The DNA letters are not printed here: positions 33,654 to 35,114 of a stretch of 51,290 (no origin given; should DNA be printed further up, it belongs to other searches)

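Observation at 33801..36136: Adenine MTase translationally coupled to a DUF262-HNH nuclease: modification-blocked or modification-dependent?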

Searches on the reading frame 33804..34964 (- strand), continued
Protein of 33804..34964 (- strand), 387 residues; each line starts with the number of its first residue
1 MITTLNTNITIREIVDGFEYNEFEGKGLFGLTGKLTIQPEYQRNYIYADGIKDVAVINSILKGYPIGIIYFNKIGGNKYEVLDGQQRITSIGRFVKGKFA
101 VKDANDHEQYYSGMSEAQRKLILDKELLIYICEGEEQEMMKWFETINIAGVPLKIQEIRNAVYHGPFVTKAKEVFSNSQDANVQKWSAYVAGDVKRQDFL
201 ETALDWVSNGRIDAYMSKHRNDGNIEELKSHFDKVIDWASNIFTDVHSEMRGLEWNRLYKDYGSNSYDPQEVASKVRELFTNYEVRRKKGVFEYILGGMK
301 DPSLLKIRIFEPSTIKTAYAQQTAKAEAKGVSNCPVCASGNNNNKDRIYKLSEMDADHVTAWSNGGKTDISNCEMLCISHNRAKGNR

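Call 26: search_protein_families(library=pfam, proteins=[P0156, P0155, P0169, P0197, P0201, P0183, P0181], max_evalue=0.001)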
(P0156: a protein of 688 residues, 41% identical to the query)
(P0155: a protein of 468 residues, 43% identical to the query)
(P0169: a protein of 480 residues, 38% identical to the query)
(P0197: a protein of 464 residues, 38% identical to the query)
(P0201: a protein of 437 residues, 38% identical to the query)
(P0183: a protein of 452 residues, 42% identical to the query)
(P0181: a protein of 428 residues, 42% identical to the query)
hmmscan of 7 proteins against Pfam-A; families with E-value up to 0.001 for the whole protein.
P0156 (688 aa): 5 families
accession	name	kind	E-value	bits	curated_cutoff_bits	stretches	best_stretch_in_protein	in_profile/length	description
PF13651.11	EcoRI_methylase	-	6.5e-69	233.3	26.4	2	91-290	116-345/345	Adenine-specific methyltransferase EcoRI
PF03235.19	GmrSD_N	-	2.2e-20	74.1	33.2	1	351-477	13-198/199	GmrSD restriction endonuclease, N-terminal domain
PF01844.29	HNH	-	3.3e-15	56.4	21.4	1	641-686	1-47/47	HNH endonuclease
PF14279.12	HNH_5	-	6.1e-12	45.7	27.5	1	641-686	1-46/56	HNH endonuclease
PF13395.12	HNH_4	-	0.00037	20.8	22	0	651-686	16-51/54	HNH endonuclease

P0155 (468 aa): 2 families
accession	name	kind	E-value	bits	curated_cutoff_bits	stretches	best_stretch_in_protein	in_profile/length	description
PF03235.19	GmrSD_N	-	6.9e-18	65.9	33.2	1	40-176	13-198/199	GmrSD restriction endonuclease, N-terminal domain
PF01844.29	HNH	-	3e-06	27.7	21.4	1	402-439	11-46/47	HNH endonuclease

P0169 (480 aa): 2 families
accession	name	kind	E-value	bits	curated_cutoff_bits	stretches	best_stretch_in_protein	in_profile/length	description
PF03235.19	GmrSD_N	-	1.3e-19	71.5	33.2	1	39-163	13-198/199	GmrSD restriction endonuclease, N-terminal domain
PF01844.29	HNH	-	1.3e-06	28.9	21.4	1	327-368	7-46/47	HNH endonuclease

P0197 (464 aa): 2 families
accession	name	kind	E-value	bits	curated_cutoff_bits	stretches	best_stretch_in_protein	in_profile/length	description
PF03235.19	GmrSD_N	-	4.6e-19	69.8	33.2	1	33-154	12-198/199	GmrSD restriction endonuclease, N-terminal domain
PF01844.29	HNH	-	0.00022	21.7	21.4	1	316-350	4-36/47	HNH endonuclease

P0201 (437 aa): 3 families
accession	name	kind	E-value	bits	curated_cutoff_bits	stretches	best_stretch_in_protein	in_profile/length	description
PF03235.19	GmrSD_N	-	1.3e-18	68.3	33.2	1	66-205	13-198/199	GmrSD restriction endonuclease, N-terminal domain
PF01844.29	HNH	-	4.6e-12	46.3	21.4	1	390-428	11-47/47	HNH endonuclease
PF14279.12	HNH_5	-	5.1e-07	30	27.5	1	392-428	10-46/56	HNH endonuclease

P0183 (452 aa): 3 families
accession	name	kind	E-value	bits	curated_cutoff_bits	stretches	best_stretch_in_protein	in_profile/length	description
PF03235.19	GmrSD_N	-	2.5e-19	70.6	33.2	1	47-183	13-198/199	GmrSD restriction endonuclease, N-terminal domain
PF01844.29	HNH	-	1e-07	32.4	21.4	1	386-431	1-42/47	HNH endonuclease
PF14279.12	HNH_5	-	0.00036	20.9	27.5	1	401-435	11-48/56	HNH endonuclease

P0181 (428 aa): 3 families
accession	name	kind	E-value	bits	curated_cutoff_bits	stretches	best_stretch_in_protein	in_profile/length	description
PF03235.19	GmrSD_N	-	6.7e-21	75.8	33.2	1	42-176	13-198/199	GmrSD restriction endonuclease, N-terminal domain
PF01844.29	HNH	-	1e-07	32.4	21.4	1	376-427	1-47/47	HNH endonuclease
PF14279.12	HNH_5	-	6.8e-05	23.2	27.5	1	376-427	1-46/56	HNH endonuclease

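Call 28: search_dna_similar(query=window:33804-34964:-, collection=plasmids, mode=protein, max_rows=25)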
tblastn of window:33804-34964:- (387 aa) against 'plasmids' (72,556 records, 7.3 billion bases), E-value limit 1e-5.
Records with a match: 122; places in all: 125; records where one place covers at least 80% of the query: 43.
Best place of each record, by identity: 60-80% 2; <60% 120.
By first word of the organism name: Enterococcus 20; Escherichia 14; Acinetobacter 8; Salmonella 8; Rhodococcus 5; Klebsiella 5; Apilactobacillus 3; Variovorax 3; Campylobacter 3; Burkholderia 3; and 43 more.
By predicted mobility (MOB-suite, as given by PLSDB): conjugative 53; non-mobilizable 48; mobilizable 21.
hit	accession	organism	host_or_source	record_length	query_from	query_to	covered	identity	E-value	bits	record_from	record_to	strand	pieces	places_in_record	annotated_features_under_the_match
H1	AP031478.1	Moraxella osloensis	Homo sapiens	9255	1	387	100%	61.7%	2e-151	479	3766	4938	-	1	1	hypothetical protein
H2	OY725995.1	Phocaeicola massiliensis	-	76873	1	387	100%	60.3%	2e-146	465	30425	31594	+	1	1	record has no annotation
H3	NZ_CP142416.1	Enterococcus faecium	Bovine,milk sample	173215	1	387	100%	59.2%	2e-143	457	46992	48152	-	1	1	DUF262 domain-containing protein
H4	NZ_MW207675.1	Enterococcus faecium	-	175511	1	387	100%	59.2%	2e-143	457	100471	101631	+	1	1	DUF262 domain-containing protein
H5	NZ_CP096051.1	Enterococcus faecium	piglet,cell culture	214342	1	387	100%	59.2%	2e-143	457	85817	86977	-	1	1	DUF262 domain-containing protein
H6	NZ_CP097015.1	Enterococcus faecium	whole organism,pet food (BARF)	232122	1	387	100%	59.2%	2e-143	457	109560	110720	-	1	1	DUF262 domain-containing protein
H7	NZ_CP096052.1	Enterococcus faecium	nursery pig,cell culture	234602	1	387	100%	59.2%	2e-143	457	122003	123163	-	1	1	DUF262 domain-containing protein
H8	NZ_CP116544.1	Enterococcus faecium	Bos taurus,whole organism,fecal sample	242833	1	387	100%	59.2%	2e-143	457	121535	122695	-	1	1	DUF262 domain-containing protein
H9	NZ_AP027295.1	Enterococcus faecium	Bacteria,excrement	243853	1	387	100%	59.2%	2e-143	457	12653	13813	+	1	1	DUF262 domain-containing protein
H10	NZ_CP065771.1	Enterococcus faecium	Homo sapiens,Digestive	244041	1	387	100%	59.2%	2e-143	457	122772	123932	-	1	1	DUF262 domain-containing protein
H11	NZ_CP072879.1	Enterococcus faecium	stream/river surface water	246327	1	387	100%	59.2%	2e-143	457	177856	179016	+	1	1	DUF262 domain-containing protein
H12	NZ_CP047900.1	Pseudarthrobacter psychrotolerans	Single cell,Antarctic soil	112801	1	387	100%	58.1%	3e-134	430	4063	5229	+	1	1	DUF262 domain-containing protein | adenine-specific methyltransferase EcoRI family protein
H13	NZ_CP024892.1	Rhodococcus ruber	cell culture,activated sludge from ...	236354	1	387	100%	56.9%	2e-135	434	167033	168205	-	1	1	DUF262 domain-containing protein | adenine-specific methyltransferase EcoRI family protein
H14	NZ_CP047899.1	Pseudarthrobacter psychrotolerans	Single cell,Antarctic soil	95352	1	387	100%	56.8%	2e-137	439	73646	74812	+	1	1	DUF262 domain-containing protein | adenine-specific methyltransferase EcoRI family protein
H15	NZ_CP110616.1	Rhodococcus antarcticus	whole organism,T5 medium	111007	1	386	100%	56.9%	4e-137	439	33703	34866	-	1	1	DUF262 domain-containing protein | adenine-specific methyltransferase EcoRI family protein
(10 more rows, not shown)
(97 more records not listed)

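Call 29: get_annotated_region(hit=H3, flank=4000)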
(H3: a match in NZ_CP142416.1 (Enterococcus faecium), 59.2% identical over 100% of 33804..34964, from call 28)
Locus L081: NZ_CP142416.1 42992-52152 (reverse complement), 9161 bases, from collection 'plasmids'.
description: Enterococcus faecium strain BN83 plasmid pBN83-1, complete sequence
organism: Enterococcus faecium (NCBI taxid 1352)
taxonomy: Bacteria; Bacillota; Bacilli; Lactobacillales; Enterococcaceae; Enterococcus; Enterococcus faecium
host: -; source: Bovine,milk sample; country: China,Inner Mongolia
typing (MOB-suite, as given by PLSDB): non-mobilizable; replicon rep_cluster_1118,rep_cluster_893
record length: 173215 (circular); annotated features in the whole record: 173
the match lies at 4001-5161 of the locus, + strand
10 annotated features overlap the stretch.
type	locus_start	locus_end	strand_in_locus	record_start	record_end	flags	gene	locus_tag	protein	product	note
CDS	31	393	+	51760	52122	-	-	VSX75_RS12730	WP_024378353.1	EFR1 family ferrodoxin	-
CDS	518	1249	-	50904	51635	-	erm(A)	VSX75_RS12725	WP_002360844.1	23S rRNA (adenine(2058)-N(6))-methyltransferase Erm(A)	-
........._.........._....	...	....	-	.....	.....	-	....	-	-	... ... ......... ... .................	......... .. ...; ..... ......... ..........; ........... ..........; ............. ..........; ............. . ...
CDS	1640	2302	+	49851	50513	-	-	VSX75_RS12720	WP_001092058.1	class I SAM-dependent methyltransferase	GO:0032259 - methylation [Evidence IEA]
CDS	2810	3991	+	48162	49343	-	-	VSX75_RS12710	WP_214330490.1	adenine-specific methyltransferase EcoRI family protein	-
CDS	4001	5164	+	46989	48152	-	-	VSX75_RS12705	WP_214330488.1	DUF262 domain-containing protein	-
CDS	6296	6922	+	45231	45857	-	-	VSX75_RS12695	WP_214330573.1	hypothetical protein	-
CDS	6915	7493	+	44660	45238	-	-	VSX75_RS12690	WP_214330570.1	hypothetical protein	-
CDS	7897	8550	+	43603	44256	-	-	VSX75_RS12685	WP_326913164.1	type ISP restriction/modification enzyme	-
CDS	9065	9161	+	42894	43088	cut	-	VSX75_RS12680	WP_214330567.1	hypothetical protein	-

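Call 30: get_annotated_region(hit=H1, flank=4000)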
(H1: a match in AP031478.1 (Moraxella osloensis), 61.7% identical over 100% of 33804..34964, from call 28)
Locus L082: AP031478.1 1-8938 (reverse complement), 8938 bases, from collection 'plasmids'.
description: Moraxella osloensis NBRC 115781 plasmid pSKB0120-6 DNA, complete sequence
organism: Moraxella osloensis (NCBI taxid 34062)
taxonomy: Bacteria; Pseudomonadota; Gammaproteobacteria; Moraxellales; Moraxellaceae; Moraxella; Moraxella osloensis
host: -; source: Homo sapiens; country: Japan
typing (MOB-suite, as given by PLSDB): non-mobilizable
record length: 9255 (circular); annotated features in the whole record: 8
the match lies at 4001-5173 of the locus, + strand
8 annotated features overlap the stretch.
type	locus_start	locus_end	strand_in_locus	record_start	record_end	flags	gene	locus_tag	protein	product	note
CDS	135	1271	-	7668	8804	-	-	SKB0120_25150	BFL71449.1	hypothetical protein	-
CDS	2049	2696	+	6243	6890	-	-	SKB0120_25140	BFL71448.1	hypothetical protein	-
CDS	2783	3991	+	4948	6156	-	-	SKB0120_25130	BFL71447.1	adenine-specific methyltransferase EcoRI family protein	-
CDS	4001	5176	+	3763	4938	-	-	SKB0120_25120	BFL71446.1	hypothetical protein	-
CDS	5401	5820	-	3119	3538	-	-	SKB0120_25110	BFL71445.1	hypothetical protein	-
CDS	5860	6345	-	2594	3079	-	-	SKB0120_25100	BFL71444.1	hypothetical protein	-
CDS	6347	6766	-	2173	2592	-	-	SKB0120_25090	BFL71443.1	hypothetical protein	-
CDS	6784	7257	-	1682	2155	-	-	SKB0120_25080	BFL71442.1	hypothetical protein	-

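Call 32: predict_structure(alignment_id=A1)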
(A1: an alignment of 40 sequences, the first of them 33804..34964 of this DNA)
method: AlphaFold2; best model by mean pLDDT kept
length: 387 residues; sequences in the alignment: 40
mean_pLDDT: 77.4   pTM: 0.61
mean pLDDT of the five models: 77.4, 70.2, 68.8, 68.1, 65.7
residues with pLDDT >= 90: 71; 70-90: 215; 50-70: 85; < 50: 16
segments of 3 or more residues with pLDDT < 50: 23-28, 39-43, 191-194
pLDDT, mean of each block of 10 residues (from residue 1): 78 71 49 59 52 80 74 78 76 84 83 89 82 69 53 67 76 72 60 57 87 84 88 88 83 85 93 90 73 89 70 85 94 90 88 87 69 89 77
secondary structure, 60 per line:
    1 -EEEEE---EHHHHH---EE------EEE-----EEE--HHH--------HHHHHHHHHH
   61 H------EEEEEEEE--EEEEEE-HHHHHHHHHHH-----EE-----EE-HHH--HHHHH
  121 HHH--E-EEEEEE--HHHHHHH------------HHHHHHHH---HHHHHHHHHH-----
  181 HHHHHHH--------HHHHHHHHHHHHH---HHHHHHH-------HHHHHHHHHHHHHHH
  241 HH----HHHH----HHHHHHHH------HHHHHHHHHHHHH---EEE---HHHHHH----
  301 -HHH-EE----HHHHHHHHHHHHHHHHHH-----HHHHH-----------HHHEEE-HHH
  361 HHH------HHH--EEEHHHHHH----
elements in order: E2-6 H11-15 E27-29 E35-37 H51-61 E68-75 E78-83 H85-95 H116-123 E128-133 H136-142 H155-162 H166-175 H181-187 H196-208 H212-218 H226-242 H247-250 H255-262 H269-281 E285-287 H291-296 H312-329 H335-339 E354-356 H358-363 E375-377 H378-383

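Call 34: fold_search(model_id=the predicted structure, library=pdb)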
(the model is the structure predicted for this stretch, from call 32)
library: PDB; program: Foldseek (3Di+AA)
matches with E <= 10: 82; with E <= 0.001: 0
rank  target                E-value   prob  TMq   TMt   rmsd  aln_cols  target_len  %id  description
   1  6ryk_B                9.8e-02  0.69  0.18  0.43  11.8       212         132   12  Crystal structure of the ParB-like protein PadC (released 2020-01-22)
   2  6ryk_A                1.3e-01  0.63  0.17  0.42  11.7       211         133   12  Crystal structure of the ParB-like protein PadC (released 2020-01-22)
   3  7bm8_A                2.4e-01  0.28  0.17  0.33  15.6       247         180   13  Crystal structure of the C-terminally truncated chromosome-partitioning protein ParB from Caulobacter crescentus compl (released 2021-04-28)
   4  7drr_A                3.5e-01  0.12  0.17  0.11  17.8       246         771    9  Structure of SspE-R100A protein (released 2022-06-29)
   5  7nfu_A                3.9e-01  0.23  0.16  0.27  15.4       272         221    8  Crystal structure of C-terminally truncated Geobacillus thermoleovorans nucleoid occlusion protein Noc (released 2021-02-17)
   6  7ng0                  3.9e-01  0.16  0.14  0.25  16.9       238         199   10  Crystal structure of N- and C-terminally truncated Geobacillus thermoleovorans nucleoid occlusion protein Noc (released 2021-02-17)
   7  7nfu_B                6.0e-01  0.12  0.15  0.23  13.8       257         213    9  Crystal structure of C-terminally truncated Geobacillus thermoleovorans nucleoid occlusion protein Noc (released 2021-02-17)
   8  4h9d_A                7.0e-01  0.51  0.11  0.37   7.0        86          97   20  Crystal Structure of Mn-dependent Gme HNH nicking endonuclease from Geobacter metallireducens GS-15, Northeast Structu (released 2012-10-10)
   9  6jiv_A                8.2e-01  0.09  0.15  0.11  16.2       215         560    9  SspE crystal structure (released 2020-03-25)
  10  9k32_A                1.1e+00  0.04  0.10  0.06  25.8       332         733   13  Cryo-EM structure of the NbaCas9-guide RNA-target DNA complex (released 2026-02-04)
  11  4h9d_B                1.1e+00  0.41  0.12  0.41   6.1        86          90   21  Crystal Structure of Mn-dependent Gme HNH nicking endonuclease from Geobacter metallireducens GS-15, Northeast Structu (released 2012-10-10)
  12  5uje                  1.2e+00  0.35  0.13  0.19   4.1        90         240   16  SbnI with C-terminal truncation from Staphylococcus aureus (released 2018-01-24)
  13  6nr6_A                1.3e+00  0.21  0.11  0.16   8.3        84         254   17  Crystal Structure of Staphylococcus pseudintermedius SbnI in complex with ADP (released 2019-06-19)
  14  6ghc_A                1.3e+00  0.07  0.12  0.16  17.5       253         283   15  Modification dependent EcoKMcrA restriction endonuclease (released 2018-08-08)
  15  6t1f_D                1.5e+00  0.06  0.13  0.23  17.4       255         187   10  Crystal structure of the C-terminally truncated chromosome-partitioning protein ParB from Caulobacter crescentus compl (released 2020-10-14)
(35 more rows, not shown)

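Call 35: find_encoding_contigs(protein=P0001, flank=10000, max_places=3)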
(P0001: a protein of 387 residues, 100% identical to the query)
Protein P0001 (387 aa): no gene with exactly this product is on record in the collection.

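Call 44: find_encoding_contigs(protein=P0011, flank=8000, max_places=2)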
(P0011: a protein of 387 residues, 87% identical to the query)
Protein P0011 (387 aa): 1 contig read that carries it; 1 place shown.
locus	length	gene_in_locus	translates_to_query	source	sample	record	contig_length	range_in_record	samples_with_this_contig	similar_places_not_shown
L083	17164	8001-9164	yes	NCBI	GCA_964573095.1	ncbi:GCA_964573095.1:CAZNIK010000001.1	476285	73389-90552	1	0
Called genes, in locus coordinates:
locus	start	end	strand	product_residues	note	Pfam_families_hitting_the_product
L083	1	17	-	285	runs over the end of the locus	PF02481:DNA_processg_A, PF17782:WHD_DprA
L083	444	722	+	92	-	-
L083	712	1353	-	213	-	PF01195:Pept_tRNA_hydro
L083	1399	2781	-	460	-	PF00071:Ras (faint), PF00350:Dynamin_N (faint), PF01926:MMR_HSR1, PF02421:FeoB_N (weak), PF00009:GTP_EFTU (weak), PF01926:MMR_HSR1, PF02421:FeoB_N, PF14714:KH_dom-like, +3 more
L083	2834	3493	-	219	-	PF01479:S4, PF00849:PseudoU_synth_2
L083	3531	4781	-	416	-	PF00072:Response_reg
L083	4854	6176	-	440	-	PF00989:PAS, PF13188:PAS_8, PF08448:PAS_4 (weak), PF13426:PAS_9, PF00512:HisKA, PF02518:HATPase_c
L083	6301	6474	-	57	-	-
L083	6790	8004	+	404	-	PF13651:EcoRI_methylase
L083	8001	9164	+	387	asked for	PF03235:GmrSD_N, PF01844:HNH (weak)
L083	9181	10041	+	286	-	PF04326:SLFN_AlbA_2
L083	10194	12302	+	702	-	PF00664:ABC_membrane, PF02463:SMC_N (faint), PF00005:ABC_tran, PF13304:AAA_21 (faint)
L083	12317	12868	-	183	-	-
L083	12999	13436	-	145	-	PF00300:His_Phos_1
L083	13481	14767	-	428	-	PF00817:IMS, PF21999:IMS_HHH_1 (faint), PF11799:IMS_C, PF13438:DUF4113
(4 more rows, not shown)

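Call 45: find_encoding_contigs(protein=P0006, flank=8000, max_places=2)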
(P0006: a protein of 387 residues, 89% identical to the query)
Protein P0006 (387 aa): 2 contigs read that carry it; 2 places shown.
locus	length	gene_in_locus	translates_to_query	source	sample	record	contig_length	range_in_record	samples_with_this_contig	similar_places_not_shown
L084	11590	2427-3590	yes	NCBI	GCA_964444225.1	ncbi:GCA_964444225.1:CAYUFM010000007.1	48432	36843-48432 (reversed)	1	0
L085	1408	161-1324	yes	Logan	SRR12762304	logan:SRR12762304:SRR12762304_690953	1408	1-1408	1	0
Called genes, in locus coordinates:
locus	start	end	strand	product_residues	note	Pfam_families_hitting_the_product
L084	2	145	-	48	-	?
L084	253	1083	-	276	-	-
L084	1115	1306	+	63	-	PF12728:HTH_17, PF00376:MerR (faint)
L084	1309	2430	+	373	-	PF13651:EcoRI_methylase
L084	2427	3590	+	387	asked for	PF03235:GmrSD_N, PF01844:HNH (weak)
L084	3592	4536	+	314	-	PF00389:2-Hacid_dh, PF02826:2-Hacid_dh_C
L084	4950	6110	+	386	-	-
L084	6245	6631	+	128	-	-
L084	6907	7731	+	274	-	-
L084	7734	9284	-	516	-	PF01726:LexA_DNA_bind, PF00717:Peptidase_S24, PF00145:DNA_methylase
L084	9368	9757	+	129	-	-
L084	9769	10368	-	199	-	PF09968:DUF2202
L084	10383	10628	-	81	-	PF00462:Glutaredoxin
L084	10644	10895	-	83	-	-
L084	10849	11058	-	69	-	-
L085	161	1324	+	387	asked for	PF03235:GmrSD_N, PF01844:HNH (weak)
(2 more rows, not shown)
